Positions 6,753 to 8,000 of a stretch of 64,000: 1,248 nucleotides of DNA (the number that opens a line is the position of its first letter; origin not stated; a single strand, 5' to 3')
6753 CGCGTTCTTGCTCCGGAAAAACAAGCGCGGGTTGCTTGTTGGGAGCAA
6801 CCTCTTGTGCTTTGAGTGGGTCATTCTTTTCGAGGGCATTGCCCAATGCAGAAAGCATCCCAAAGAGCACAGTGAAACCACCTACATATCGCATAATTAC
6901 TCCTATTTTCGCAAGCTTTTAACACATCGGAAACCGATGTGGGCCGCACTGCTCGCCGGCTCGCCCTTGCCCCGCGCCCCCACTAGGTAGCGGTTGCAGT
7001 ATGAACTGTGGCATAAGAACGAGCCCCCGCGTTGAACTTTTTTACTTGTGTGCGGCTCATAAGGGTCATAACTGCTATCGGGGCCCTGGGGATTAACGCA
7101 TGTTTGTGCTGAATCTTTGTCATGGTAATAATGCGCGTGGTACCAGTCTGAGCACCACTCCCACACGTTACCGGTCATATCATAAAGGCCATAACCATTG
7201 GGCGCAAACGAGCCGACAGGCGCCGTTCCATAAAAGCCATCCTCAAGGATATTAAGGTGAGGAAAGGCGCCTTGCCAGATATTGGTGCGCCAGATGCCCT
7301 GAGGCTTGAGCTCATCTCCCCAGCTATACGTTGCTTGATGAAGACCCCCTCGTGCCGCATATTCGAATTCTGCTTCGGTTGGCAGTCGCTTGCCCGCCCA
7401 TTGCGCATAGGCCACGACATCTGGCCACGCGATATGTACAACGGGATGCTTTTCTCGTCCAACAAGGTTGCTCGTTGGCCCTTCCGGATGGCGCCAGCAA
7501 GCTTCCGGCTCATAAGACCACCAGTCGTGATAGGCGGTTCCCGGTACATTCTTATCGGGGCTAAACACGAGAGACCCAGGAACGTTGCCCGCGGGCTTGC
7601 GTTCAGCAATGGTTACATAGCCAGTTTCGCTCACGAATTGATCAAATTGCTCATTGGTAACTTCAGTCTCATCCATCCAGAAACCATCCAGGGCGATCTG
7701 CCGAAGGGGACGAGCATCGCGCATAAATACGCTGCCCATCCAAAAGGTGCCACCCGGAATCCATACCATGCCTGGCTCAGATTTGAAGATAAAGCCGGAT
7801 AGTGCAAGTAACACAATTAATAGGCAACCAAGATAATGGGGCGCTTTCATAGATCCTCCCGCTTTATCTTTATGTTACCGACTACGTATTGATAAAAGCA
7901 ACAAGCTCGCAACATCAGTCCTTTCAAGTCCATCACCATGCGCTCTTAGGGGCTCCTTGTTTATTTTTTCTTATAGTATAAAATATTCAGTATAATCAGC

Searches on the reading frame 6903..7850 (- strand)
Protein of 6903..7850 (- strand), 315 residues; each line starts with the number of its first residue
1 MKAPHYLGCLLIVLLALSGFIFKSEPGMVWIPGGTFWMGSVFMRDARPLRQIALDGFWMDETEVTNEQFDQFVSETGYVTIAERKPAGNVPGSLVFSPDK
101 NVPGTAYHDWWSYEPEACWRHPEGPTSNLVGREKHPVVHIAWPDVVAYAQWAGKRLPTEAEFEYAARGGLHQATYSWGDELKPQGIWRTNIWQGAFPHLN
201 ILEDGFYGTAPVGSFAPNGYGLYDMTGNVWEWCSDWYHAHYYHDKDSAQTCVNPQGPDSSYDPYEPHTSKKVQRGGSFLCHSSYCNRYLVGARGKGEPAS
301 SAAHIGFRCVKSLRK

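Call 18: search_protein_families(library=pfam, proteins=[window:6903-7850:-], max_evalue=0.001)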
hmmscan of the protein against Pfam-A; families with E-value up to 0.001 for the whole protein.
window:6903-7850:- (315 aa): 1 family
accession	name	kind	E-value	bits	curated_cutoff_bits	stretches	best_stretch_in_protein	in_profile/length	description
PF03781.23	FGE-sulfatase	-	5.3e-83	279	23.3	1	25-311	2-255/255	Sulfatase-modifying factor enzyme 1-like domain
